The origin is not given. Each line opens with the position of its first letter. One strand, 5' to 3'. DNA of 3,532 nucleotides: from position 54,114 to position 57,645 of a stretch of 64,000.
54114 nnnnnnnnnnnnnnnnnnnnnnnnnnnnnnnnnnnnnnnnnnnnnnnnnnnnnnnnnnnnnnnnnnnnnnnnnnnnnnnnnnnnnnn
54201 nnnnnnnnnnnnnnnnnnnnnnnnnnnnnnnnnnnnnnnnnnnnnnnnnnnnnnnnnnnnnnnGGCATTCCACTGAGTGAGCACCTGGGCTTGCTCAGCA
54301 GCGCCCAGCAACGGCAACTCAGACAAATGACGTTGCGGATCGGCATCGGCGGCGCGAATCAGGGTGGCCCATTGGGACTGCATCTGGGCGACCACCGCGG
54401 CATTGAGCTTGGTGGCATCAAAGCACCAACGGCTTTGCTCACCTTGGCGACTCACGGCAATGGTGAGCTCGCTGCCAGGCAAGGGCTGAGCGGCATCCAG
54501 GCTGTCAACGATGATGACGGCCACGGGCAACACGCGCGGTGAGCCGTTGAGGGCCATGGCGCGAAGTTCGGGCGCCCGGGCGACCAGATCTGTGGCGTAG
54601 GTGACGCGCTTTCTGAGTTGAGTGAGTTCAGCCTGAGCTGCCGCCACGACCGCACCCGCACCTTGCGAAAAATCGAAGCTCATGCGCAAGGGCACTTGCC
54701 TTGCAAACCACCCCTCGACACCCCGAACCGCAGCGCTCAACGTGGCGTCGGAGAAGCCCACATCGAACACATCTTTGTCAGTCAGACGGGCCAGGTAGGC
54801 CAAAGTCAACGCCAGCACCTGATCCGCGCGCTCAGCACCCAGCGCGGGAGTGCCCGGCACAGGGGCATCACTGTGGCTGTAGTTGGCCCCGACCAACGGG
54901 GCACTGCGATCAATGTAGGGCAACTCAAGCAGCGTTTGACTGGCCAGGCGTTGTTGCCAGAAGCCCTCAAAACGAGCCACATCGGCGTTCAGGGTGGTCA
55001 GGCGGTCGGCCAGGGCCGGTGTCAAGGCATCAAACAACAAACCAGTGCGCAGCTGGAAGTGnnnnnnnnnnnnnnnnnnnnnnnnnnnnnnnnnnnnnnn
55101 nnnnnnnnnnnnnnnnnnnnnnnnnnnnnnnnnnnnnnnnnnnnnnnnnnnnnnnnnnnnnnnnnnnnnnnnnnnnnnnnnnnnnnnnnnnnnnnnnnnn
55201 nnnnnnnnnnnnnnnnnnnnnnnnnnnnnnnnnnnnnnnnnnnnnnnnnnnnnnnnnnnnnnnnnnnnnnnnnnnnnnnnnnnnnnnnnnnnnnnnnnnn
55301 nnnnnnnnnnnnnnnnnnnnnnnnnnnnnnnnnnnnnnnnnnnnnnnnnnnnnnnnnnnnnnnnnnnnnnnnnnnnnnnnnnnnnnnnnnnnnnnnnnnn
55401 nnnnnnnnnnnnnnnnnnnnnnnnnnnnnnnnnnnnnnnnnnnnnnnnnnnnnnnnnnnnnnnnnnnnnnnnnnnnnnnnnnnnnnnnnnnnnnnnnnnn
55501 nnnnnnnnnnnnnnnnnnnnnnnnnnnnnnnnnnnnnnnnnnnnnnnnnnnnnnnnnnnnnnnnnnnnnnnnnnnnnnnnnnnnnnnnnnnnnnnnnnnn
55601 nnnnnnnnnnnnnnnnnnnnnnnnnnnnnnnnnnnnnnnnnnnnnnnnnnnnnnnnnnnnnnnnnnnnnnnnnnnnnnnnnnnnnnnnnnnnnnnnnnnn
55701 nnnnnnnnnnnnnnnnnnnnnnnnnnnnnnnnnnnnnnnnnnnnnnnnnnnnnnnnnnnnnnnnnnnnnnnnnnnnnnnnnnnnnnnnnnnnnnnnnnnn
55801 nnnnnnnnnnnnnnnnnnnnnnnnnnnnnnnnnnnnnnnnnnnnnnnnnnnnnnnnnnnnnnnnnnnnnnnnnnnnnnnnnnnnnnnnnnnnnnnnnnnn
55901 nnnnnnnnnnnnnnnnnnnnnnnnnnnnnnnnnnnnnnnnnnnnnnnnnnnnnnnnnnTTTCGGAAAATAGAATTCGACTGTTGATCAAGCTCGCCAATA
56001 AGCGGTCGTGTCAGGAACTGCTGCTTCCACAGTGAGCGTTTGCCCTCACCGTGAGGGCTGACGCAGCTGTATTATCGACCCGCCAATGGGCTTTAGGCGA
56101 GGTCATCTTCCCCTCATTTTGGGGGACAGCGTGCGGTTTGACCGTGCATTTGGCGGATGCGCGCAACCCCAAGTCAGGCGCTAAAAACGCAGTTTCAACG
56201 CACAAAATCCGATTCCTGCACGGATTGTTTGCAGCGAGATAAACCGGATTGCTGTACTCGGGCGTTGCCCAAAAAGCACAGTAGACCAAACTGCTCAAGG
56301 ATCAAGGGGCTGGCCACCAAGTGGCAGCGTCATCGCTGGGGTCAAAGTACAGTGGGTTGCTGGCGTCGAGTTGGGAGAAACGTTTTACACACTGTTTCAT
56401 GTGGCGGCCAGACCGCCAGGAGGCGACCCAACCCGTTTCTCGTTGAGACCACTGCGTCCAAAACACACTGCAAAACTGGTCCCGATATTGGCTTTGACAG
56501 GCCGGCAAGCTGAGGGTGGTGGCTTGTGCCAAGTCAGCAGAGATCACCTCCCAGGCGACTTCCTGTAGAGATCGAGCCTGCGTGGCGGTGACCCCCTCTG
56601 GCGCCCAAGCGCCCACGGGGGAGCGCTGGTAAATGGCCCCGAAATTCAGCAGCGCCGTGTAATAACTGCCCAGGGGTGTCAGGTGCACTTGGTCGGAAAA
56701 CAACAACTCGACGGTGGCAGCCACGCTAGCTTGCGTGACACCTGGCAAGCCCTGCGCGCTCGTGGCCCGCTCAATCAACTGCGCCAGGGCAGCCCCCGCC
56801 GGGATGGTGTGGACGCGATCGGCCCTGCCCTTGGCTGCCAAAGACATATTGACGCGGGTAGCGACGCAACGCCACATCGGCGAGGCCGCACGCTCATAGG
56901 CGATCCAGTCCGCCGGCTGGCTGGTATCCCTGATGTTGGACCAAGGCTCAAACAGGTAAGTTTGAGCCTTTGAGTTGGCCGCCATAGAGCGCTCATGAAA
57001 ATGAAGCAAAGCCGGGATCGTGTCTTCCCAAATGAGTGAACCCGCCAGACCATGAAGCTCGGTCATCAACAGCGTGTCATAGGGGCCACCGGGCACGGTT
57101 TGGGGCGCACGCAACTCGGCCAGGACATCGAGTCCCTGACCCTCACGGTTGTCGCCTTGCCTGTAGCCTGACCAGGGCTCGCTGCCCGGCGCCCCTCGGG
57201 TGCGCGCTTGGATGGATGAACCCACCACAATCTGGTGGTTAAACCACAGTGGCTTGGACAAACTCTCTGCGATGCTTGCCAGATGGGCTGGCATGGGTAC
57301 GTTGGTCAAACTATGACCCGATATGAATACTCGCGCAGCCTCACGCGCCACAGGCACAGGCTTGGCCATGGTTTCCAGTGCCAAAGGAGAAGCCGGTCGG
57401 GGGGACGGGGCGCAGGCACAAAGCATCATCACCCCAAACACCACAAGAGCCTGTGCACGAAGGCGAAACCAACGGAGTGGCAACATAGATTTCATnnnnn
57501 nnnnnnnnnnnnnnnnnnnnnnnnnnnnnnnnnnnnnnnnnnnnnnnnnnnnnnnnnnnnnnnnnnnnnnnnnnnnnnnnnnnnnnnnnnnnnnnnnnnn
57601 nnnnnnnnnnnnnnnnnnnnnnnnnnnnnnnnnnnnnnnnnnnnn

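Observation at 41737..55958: Compact hybrid NRPS-PKS cluster with glycosyltransferase, sugar aminotransferase and its own PPTase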

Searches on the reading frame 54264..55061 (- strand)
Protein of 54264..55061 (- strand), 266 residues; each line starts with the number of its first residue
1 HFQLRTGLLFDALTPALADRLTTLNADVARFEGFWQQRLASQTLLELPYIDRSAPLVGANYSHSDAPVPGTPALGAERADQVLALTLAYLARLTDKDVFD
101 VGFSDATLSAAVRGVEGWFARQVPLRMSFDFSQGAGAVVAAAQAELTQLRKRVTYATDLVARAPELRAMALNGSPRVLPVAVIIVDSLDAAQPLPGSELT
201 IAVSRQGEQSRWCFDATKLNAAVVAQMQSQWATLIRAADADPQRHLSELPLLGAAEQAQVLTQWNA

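Call 72: search_protein_families(library=pfam, proteins=[window:54264-55061:-], max_evalue=10)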
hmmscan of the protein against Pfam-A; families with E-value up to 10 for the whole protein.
seq(266 aa): 2 families
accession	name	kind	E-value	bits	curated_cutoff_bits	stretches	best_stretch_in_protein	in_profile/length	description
PF00668.25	Condensation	-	0.012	14.8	30.6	1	76-153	249-327/456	Condensation domain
PF21738.2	DJR-like_dom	-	0.33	10.6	27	1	112-153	61-102/316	Double jelly roll-like domain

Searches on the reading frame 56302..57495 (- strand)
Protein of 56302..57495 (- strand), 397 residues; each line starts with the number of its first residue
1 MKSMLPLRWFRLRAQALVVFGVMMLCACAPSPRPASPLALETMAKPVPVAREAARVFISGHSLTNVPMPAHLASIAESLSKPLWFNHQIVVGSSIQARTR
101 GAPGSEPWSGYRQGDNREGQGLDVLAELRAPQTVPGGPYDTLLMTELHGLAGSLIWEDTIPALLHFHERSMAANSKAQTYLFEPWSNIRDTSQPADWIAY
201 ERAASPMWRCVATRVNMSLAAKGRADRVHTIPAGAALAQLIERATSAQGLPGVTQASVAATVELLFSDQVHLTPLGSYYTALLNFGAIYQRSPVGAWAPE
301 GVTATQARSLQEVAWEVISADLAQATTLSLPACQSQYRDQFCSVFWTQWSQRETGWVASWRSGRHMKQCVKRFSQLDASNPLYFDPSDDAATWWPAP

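Call 4: search_protein_families(library=pfam, proteins=[window:56302-57495:-])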
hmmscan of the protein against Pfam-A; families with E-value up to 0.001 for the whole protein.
window:56302-57495:- (397 aa): 0 families

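Call 43: search_protein_families(library=ncbifam, proteins=[window:56302-57495:-], max_evalue=0.001)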
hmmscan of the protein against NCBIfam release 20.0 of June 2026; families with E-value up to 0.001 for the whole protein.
window:56302-57495:- (397 aa): 0 families

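Call 46: find_homologous_proteins(query=window:56302-57495:-, max_evalue=0.00001)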
Query window:56302-57495:- (397 aa): 122 proteins with E <= 0.00001 among 8000 candidates; the best 120 are listed.
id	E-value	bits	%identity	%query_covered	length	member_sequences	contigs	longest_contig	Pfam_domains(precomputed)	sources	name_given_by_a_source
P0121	5.6e-267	903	100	100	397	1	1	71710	-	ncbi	-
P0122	5.2e-198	676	83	89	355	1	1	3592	-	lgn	-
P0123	5.6e-198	676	75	100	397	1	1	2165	-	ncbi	-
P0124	7.3e-190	649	85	83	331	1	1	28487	-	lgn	-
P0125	4.8e-187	640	73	98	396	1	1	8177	-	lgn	-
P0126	2.1e-132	460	60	88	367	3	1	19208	-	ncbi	-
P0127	2.2e-132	460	60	88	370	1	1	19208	-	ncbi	ncbi:MAG: hypothetical protein V4739_18580, partial [Pseudomonadota bacterium]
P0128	4.3e-114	399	55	86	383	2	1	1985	-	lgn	-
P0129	5.9e-114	399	54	86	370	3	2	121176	-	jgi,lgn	jgi:hypothetical protein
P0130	1.1e-111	391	52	89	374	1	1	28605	-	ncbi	ncbi:MAG: hypothetical protein WA210_13295 [Burkholderiaceae bacterium]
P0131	2.0e-107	377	51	90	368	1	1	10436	-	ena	-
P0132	1.0e-106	375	49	87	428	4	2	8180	-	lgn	-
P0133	1.1e-106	375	49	97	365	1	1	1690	-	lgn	-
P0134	1.9e-106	374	50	91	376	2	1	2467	-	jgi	jgi:hypothetical protein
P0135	2.4e-106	374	46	97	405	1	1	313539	-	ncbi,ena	-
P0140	1.4e-104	368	49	88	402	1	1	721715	-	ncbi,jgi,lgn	jgi:hypothetical protein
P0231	5.7e-73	264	43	82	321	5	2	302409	-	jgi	jgi:hypothetical protein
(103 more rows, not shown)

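Call 56: predict_structure(alignment_id=A2)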
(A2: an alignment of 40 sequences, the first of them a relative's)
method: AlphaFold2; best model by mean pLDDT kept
length: 397 residues; sequences in the alignment: 40
mean_pLDDT: 92.1   pTM: 0.88
mean pLDDT of the five models: 92.1, 91.4, 91.2, 91.1, 90.9
residues with pLDDT >= 90: 329; 70-90: 31; 50-70: 33; < 50: 4
segments of 3 or more residues with pLDDT < 50: 1-4
pLDDT, mean of each block of 10 residues (from residue 1): 50 59 60 69 88 98 94 98 98 96 95 96 97 97 94 91 98 98 96 97 97 97 97 98 98 98 98 98 98 98 98 98 93 96 92 91 94 92 94 92
secondary structure, 60 per line:
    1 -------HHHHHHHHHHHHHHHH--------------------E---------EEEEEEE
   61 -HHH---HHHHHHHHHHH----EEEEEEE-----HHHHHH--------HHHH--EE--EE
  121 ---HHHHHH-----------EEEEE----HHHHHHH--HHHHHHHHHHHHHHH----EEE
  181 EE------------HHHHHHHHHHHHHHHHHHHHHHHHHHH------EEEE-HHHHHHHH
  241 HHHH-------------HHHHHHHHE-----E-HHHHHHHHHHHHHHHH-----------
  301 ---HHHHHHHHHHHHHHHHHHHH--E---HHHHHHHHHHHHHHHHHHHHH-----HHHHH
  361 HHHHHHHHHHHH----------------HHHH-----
elements in order: H8-23 E54-60 H68-78 E83-89 H95-100 H109-112 H124-129 E141-145 H150-156 H159-173 E178-182 H195-221 E228-231 H233-244 H258-265 H274-289 H304-323 H330-350 H356-372 H389-392

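Call 59: fold_search(model_id=the predicted structure, library=pdb)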
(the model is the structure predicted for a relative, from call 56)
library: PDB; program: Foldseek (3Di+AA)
matches with E <= 10: 1054; with E <= 0.001: 1
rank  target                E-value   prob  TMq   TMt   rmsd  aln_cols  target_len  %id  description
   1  4i8i                  2.0e-08  1.00  0.47  0.70   6.6       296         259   15  Crystal structure of a DUF4886 family protein (BACUNI_01406) from Bacteroides uniformis ATCC 8492 at 1.50 A resolution (released 2013-01-16)
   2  4xvh                  3.5e-03  0.99  0.31  0.36   9.1       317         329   14  Crystal structure of a Corynascus thermopiles (Myceliophthora fergusii) carbohydrate esterase family 2 (CE2) enzyme plus (released 2015-02-11)
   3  8ik1_A                3.7e-03  1.00  0.25  0.44   6.4       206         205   11  EstL5 in complex of PMSF (released 2023-03-29)
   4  4h08                  3.9e-03  0.99  0.27  0.45   7.4       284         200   10  Crystal structure of a putative hydrolase (BT3161) from Bacteroides thetaiotaomicron VPI-5482 at 1.80 A resolution (released 2012-10-17)
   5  3dt6                  4.3e-03  1.00  0.31  0.51   7.0       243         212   15  Crystal Structure of Bovin Brain Platelet Activating Factor Acetylhydrolase Covalently Inhibited by Paraoxon (released 2009-05-12)
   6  2hsj_D                4.8e-03  1.00  0.29  0.50   6.3       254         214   12  The structure of a putative platelet activating factor from Streptococcus pneumonia. (released 2006-09-19)
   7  6se1                  6.7e-03  0.98  0.29  0.41   7.5       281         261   11  Structure of Salmonella ser. Paratyphi A lipopolysaccharide acetyltransferase periplasmic domain (released 2020-08-26)
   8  4q9a_A                7.8e-03  1.00  0.36  0.59   5.3       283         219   13  Crystal structure of a putative GDSL-like lipase (PARMER_00689) from Parabacteroides merdae ATCC 43184 at 2.86 A resol (released 2014-06-25)
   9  2wao_A                8.3e-03  0.98  0.25  0.29  10.3       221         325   14  Structure of a family two carbohydrate esterase from Clostridium thermocellum in complex with cellohexaose (released 2009-10-06)
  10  2hsj_A                9.7e-03  0.99  0.28  0.49   6.4       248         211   14  The structure of a putative platelet activating factor from Streptococcus pneumonia. (released 2006-09-19)
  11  4q9a_B                1.1e-02  1.00  0.35  0.58   5.3       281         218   13  Crystal structure of a putative GDSL-like lipase (PARMER_00689) from Parabacteroides merdae ATCC 43184 at 2.86 A resol (released 2014-06-25)
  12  1bwq                  1.2e-02  0.99  0.29  0.49   7.2       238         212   15  PROBING THE SUBSTRATE SPECIFICITY OF THE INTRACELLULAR BRAIN PLATELET-ACTIVATING FACTOR ACETYLHYDROLASE (released 1999-05-18)
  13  7bxd                  1.3e-02  0.99  0.33  0.54   6.6       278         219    9  Crystal structure of Ca_00815 (released 2021-04-21)
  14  9hi4_D                1.8e-02  0.96  0.29  0.47   7.2       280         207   14  Structure of FI6-focused design_03 scaffold in complex with FI6-Fab (released 2025-12-03)
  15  9hi6_A                1.9e-02  0.98  0.29  0.47   6.5       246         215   14  Structure of scaffold FI6-focused design_04 in complex with FI6-Fab (released 2025-12-03)
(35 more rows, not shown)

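Call 90: find_encoding_contigs(protein=P0140, flank=10000, max_places=1)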
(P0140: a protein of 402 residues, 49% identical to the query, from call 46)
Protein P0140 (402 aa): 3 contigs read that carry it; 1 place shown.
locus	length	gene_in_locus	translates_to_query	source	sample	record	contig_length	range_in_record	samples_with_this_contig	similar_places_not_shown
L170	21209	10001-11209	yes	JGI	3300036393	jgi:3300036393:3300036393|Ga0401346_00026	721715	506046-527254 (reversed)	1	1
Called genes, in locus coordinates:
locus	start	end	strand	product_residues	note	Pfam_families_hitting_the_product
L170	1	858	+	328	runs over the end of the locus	PF03279:Lip_A_acyltrans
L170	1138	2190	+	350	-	PF03328:HpcH_HpaI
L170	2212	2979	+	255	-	PF13578:Methyltransf_24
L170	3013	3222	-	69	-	-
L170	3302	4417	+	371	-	PF22020:RlmL_1st, PF02926:THUMP (weak), PF01170:UPF0020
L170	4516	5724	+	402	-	PF07690:MFS_1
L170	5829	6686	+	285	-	PF02569:Pantoate_ligase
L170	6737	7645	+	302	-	PF13672:PP2C_2 (weak), PF07228:SpoIIE (weak)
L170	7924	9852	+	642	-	PF06480:FtsH_ext, PF00004:AAA, PF07728:AAA_5 (weak), PF17862:AAA_lid_3, PF01434:Peptidase_M41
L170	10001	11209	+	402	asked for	-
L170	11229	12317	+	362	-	PF00809:Pterin_bind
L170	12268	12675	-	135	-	PF14087:DUF4267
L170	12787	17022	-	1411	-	PF04997:RNA_pol_Rpb1_1, PF00623:RNA_pol_Rpb1_2, PF25984:BSH_YknX (faint), PF04983:RNA_pol_Rpb1_3, PF05000:RNA_pol_Rpb1_4, PF04998:RNA_pol_Rpb1_5, PF01333:Apocytochr_F_C (faint), PF21668:RPOC_hybrid (faint)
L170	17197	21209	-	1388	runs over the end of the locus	PF04563:RNA_pol_Rpb2_1, PF04561:RNA_pol_Rpb2_2, PF04565:RNA_pol_Rpb2_3, PF10385:RNA_pol_Rpb2_45, PF00562:RNA_pol_Rpb2_6, PF04560:RNA_pol_Rpb2_7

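Call 91: find_encoding_contigs(protein=P0231, flank=10000, max_places=1)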
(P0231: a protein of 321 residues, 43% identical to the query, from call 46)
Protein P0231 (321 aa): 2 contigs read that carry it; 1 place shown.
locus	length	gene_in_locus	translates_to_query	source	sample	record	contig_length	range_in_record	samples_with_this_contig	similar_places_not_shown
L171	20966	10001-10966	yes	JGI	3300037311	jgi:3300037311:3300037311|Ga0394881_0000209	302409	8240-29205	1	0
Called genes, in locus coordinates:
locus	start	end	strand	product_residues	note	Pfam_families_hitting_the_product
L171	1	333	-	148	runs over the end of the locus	PF00072:Response_reg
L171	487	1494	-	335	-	PF01590:GAF, PF13185:GAF_2, PF13492:GAF_3, PF00990:GGDEF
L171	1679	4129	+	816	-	-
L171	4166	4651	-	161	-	PF00255:GSHPx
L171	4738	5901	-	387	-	-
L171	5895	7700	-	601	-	-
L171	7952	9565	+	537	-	PF00732:GMC_oxred_N, PF00890:FAD_binding_2 (faint), PF01266:DAO, PF05199:GMC_oxred_C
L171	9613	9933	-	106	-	-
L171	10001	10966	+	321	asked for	-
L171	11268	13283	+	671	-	PF01757:Acyl_transf_3, PF19040:SGNH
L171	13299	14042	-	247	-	PF00106:adh_short, PF08659:KR (weak), PF13561:adh_short_C2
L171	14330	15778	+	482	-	PF01943:Polysacc_synt, PF13440:Polysacc_synt_3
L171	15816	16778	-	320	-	PF00535:Glycos_transf_2, PF13641:Glyco_tranf_2_3, PF13632:Glyco_trans_2_3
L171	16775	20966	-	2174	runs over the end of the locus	PF00109:ketoacyl-synt, PF02801:Ketoacyl-synt_C, PF16197:KAsynt_C_assoc, PF22336:RhiE-like_linker, PF22621:CurL-like_PKS_C, PF00698:Acyl_transf_1, PF21394:Beta-ketacyl_N, PF08659:KR, +6 more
